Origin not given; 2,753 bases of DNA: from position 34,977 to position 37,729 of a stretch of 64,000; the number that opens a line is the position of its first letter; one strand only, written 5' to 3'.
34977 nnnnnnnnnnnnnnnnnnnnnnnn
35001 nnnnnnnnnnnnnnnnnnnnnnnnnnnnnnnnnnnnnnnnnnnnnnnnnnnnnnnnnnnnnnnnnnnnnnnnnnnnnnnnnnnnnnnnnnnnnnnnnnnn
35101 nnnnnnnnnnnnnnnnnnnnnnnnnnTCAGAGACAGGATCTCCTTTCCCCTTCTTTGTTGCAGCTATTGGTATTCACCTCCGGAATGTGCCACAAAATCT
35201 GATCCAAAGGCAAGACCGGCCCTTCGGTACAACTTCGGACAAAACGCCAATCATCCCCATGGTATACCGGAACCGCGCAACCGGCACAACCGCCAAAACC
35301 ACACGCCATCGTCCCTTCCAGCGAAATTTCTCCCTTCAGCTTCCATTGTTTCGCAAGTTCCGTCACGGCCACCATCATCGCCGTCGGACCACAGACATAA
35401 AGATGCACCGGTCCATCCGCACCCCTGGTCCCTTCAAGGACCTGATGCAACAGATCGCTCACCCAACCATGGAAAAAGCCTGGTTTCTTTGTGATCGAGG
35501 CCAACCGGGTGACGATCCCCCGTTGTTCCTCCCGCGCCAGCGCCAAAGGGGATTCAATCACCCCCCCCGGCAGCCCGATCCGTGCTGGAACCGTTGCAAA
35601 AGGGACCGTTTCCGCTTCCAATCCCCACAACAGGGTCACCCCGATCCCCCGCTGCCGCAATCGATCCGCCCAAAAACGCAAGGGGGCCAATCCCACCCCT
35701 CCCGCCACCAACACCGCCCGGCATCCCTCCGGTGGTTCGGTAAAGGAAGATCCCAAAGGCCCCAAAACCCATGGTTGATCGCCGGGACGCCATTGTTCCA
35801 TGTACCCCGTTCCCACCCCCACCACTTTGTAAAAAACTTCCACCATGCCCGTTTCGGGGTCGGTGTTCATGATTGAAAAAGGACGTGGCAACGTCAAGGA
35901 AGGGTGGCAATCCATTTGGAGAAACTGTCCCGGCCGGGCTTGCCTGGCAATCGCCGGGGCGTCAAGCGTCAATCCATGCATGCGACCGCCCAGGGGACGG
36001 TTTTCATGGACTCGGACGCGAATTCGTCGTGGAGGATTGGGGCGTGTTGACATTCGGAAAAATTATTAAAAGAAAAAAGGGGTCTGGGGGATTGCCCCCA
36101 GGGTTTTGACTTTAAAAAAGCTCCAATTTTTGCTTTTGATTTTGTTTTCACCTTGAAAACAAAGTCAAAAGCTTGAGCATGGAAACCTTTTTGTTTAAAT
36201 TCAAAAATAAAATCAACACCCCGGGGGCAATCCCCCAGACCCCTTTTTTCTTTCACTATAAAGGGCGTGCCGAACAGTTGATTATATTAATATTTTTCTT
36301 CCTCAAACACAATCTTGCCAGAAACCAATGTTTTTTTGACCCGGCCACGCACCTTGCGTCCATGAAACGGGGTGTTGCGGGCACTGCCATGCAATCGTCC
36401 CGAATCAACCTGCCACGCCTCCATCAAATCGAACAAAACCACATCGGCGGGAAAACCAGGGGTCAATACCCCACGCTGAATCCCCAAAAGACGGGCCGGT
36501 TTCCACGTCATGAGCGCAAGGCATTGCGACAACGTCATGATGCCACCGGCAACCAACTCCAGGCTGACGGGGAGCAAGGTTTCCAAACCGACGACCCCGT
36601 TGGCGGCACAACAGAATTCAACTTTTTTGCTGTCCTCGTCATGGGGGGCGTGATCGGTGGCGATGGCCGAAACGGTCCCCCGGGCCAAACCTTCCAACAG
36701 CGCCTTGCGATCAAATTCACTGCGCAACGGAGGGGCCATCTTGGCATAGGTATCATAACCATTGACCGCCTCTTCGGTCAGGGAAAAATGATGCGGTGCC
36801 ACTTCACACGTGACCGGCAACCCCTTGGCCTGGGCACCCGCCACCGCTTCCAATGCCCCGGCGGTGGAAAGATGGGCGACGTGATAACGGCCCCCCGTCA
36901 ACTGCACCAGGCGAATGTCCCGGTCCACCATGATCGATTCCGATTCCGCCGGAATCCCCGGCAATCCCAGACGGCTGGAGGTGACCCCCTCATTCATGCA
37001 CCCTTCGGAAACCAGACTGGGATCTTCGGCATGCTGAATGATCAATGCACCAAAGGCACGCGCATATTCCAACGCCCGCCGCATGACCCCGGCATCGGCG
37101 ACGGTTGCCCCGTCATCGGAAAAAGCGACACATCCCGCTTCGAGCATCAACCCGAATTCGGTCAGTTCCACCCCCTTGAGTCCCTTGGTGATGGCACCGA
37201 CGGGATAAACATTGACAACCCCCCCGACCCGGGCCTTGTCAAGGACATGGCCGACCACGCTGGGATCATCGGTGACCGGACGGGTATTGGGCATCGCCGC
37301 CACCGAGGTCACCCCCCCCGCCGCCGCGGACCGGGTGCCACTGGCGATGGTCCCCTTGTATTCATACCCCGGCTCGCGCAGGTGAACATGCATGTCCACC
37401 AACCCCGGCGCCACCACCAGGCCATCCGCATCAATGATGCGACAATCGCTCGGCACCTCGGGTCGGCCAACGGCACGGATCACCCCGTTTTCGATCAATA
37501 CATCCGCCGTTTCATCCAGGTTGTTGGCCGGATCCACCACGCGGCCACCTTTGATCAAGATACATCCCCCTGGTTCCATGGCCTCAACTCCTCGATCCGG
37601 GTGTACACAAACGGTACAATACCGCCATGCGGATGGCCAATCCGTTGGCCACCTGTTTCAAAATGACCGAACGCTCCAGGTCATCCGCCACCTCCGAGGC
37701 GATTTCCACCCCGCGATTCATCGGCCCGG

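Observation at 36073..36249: Non-coding inverted-repeat element family (MITE-like) capped by an A-run and a T-run, parked at gene ends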

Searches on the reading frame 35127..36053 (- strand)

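Call 14: search_protein_families(library=pfam, proteins=[window:35127-36053:-])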
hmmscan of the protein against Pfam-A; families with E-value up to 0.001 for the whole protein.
window:35127-36053:- (308 aa): 2 families
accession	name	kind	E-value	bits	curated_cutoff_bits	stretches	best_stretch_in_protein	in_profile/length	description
PF10418.14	DHODB_Fe-S_bind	-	5.9e-11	42.3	23.9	1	246-286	1-40/41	Iron-sulfur cluster binding domain of dihydroorotate dehydrogenase B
PF00175.26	NAD_binding_1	-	2.3e-05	25.5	22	0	196-230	75-107/109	Oxidoreductase NAD-binding domain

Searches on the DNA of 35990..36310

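Call 86: search_rna_families(source=window, start=35990, end=36310, threshold=evalue, max_evalue=1)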
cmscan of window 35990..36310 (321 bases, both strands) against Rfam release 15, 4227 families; matches with E-value up to 1: 29.
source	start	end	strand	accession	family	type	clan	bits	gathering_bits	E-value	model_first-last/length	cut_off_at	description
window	36066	36255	-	RF04097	MIR2630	Gene; miRNA;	-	50.1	144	3.4e-09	1-229/229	no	MIR2630 microRNA precursor family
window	36064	36258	+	RF04128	MIR8562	Gene; miRNA;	-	50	211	2.9e-08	1-242/242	no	MIR8562 microRNA precursor family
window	36079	36243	-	RF03940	MIR9563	Gene; miRNA;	-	48.2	90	1.2e-08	1-127/127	no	MIR9563 microRNA precursor family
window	36066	36255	-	RF04174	MIR4208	Gene; miRNA;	-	48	140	1.5e-06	1-191/191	no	MIR4208 microRNA precursor family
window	36059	36263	-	RF04129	MIR4240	Gene; miRNA;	-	45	200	6e-09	1-206/206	no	MIR4240 microRNA precursor family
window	36064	36260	-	RF02625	WsnRNA46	Gene; sRNA;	-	44.8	65.3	1.8e-08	1-151/151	no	Wolbachia sRNA 46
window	36076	36246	-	RF00883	MIR820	Gene; miRNA;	-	39.8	196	2.3e-05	1-191/191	no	MIR820 microRNA precursor family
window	36062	36261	+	RF04174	MIR4208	Gene; miRNA;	-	39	140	0.00011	1-191/191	no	MIR4208 microRNA precursor family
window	36062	36258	+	RF02625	WsnRNA46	Gene; sRNA;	-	37.1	65.3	2.5e-06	1-151/151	no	Wolbachia sRNA 46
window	36113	36195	+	RF01859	Phe_leader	Cis-reg; leader;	-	29.1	55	0.0046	1-125/125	no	Phenylalanine leader peptide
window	36064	36263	-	RF04150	MIR2655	Gene; miRNA;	-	25.8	122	0.044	1-267/267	no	MIR2655 microRNA precursor family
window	36122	36183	+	RF03717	mir-3119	Gene; miRNA;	-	25.7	80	0.0029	1-85/85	no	mir-3119 microRNA precursor family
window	36063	36260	+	RF04150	MIR2655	Gene; miRNA;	-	24.9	122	0.064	1-267/267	no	MIR2655 microRNA precursor family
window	36112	36190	-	RF01859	Phe_leader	Cis-reg; leader;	-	24.3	55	0.053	1-125/125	no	Phenylalanine leader peptide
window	36125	36176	+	RF00697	mir-186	Gene; miRNA;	-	23.6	70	0.024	1-82/82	no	mir-186 microRNA precursor family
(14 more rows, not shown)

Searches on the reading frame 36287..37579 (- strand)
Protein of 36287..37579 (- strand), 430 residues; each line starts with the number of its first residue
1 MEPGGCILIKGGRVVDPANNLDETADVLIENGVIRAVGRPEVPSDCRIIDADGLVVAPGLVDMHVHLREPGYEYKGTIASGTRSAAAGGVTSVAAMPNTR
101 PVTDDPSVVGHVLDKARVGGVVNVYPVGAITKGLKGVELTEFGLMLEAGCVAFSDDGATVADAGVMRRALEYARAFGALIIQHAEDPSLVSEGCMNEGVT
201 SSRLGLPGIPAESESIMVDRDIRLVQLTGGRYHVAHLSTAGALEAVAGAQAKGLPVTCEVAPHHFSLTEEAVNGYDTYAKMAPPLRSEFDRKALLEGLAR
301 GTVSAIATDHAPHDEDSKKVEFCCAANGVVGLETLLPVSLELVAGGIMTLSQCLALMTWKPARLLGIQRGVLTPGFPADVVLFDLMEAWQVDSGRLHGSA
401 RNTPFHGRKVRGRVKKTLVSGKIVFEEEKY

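Call 14: search_protein_families(library=pfam, proteins=[window:36287-37579:-])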
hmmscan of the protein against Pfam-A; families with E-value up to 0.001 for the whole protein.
window:36287-37579:- (430 aa): 3 families
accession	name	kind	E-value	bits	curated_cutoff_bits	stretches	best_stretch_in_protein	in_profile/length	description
PF01979.26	Amidohydro_1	-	1.2e-27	97.6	25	1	55-424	1-345/345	Amidohydrolase family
PF07969.17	Amidohydro_3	-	2.9e-17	63.8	29.7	2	47-94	1-48/472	Amidohydrolase family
PF12890.13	DHOase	-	1.6e-07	31.9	21.2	1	55-239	3-139/142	Dihydro-orotase-like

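Call 30: find_encoding_contigs(protein=window:36287-37579:-, flank=10000, max_places=10)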
Protein window:36287-37579:- (430 aa): 5 contigs read that carry it; 4 places shown.
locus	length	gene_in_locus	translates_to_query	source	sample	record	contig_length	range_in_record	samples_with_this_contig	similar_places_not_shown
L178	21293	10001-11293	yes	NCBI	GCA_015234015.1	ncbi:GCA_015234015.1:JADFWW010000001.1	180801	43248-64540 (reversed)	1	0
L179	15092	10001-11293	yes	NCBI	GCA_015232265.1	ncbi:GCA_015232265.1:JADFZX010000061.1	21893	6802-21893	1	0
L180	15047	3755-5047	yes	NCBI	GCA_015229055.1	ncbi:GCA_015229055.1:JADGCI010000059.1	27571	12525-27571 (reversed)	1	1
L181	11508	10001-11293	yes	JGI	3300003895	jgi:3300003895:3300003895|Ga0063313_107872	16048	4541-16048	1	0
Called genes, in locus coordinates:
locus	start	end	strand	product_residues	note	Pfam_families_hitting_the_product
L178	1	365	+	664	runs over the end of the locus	PF01464:SLT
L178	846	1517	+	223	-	PF01891:CbiM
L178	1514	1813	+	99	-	PF02553:CbiN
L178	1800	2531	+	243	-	PF02361:CbiQ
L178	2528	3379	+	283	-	PF00005:ABC_tran, PF02463:SMC_N (faint), PF13304:AAA_21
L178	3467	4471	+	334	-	-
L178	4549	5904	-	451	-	-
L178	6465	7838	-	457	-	-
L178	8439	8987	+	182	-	PF00156:Pribosyltran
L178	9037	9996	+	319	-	PF02729:OTCace_N, PF00185:OTCace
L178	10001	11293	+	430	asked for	PF07969:Amidohydro_3, PF12890:DHOase, PF01979:Amidohydro_1, PF07969:Amidohydro_3 (weak)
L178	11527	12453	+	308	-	PF10418:DHODB_Fe-S_bind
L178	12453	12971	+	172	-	-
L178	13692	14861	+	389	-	PF01757:Acyl_transf_3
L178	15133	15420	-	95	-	PF13560:HTH_31 (weak), PF01381:HTH_3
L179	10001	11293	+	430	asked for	PF07969:Amidohydro_3, PF12890:DHOase, PF01979:Amidohydro_1, PF07969:Amidohydro_3 (weak)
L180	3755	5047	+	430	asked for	PF07969:Amidohydro_3, PF12890:DHOase, PF01979:Amidohydro_1, PF07969:Amidohydro_3 (weak)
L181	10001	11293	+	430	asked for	PF07969:Amidohydro_3, PF12890:DHOase, PF01979:Amidohydro_1, PF07969:Amidohydro_3 (weak)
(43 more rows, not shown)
